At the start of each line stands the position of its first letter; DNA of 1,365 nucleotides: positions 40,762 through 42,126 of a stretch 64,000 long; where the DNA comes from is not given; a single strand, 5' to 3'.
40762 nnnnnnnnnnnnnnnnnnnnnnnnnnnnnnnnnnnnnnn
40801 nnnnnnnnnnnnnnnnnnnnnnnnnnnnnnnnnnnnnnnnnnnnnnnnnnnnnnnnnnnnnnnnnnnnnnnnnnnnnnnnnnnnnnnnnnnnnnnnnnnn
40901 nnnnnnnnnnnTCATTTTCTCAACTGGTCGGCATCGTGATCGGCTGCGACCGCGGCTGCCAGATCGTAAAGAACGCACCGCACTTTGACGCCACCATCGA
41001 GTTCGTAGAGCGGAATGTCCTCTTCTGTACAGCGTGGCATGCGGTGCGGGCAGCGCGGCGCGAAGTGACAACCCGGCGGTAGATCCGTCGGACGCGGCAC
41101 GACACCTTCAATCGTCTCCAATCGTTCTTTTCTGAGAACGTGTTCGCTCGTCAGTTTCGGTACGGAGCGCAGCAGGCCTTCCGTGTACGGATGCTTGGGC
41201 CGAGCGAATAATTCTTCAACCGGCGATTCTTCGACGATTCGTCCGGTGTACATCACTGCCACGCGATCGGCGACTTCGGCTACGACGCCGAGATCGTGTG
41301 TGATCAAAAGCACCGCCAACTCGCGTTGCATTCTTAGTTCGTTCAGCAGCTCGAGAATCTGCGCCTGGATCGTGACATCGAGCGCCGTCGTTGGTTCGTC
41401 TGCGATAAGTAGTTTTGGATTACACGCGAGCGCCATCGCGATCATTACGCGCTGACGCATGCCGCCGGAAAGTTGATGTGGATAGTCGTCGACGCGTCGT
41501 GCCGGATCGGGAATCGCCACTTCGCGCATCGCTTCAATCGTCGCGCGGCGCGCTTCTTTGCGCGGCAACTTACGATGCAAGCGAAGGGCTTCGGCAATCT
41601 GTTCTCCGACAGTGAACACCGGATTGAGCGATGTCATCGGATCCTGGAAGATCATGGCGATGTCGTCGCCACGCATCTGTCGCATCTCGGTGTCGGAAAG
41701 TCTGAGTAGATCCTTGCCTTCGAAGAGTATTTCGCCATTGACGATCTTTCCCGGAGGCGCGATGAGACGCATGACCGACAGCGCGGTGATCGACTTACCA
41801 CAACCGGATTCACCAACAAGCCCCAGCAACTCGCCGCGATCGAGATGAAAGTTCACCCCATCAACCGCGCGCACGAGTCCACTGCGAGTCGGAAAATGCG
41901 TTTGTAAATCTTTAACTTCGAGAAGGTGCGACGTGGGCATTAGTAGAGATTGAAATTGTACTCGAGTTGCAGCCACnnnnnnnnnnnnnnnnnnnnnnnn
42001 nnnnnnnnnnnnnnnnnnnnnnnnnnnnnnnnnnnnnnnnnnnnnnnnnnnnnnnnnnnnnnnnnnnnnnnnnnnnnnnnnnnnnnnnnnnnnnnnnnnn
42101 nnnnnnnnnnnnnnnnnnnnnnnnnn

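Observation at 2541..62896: Family of at least 13 intergenic hairpin elements whose arms are tandem copies of 7-9-nt words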

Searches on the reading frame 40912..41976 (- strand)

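Call 65: search_protein_families(library=pfam, proteins=[window:40912-41976:-], max_evalue=0.00001)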
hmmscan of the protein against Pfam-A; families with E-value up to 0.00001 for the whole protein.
window:40912-41976:- (354 aa): 3 families
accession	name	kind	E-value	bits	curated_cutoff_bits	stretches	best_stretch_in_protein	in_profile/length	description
PF00005.33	ABC_tran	-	8.1e-32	111.1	25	1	39-197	2-137/137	ABC transporter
PF08352.17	oligo_HPY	-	7.5e-20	71.5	27.1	1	248-316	1-65/65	Oligopeptide/dipeptide transporter, C-terminal region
PF13304.12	AAA_21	-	5.7e-06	27.1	27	0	165-232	234-303/304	AAA domain, putative AbiEii toxin, Type IV TA system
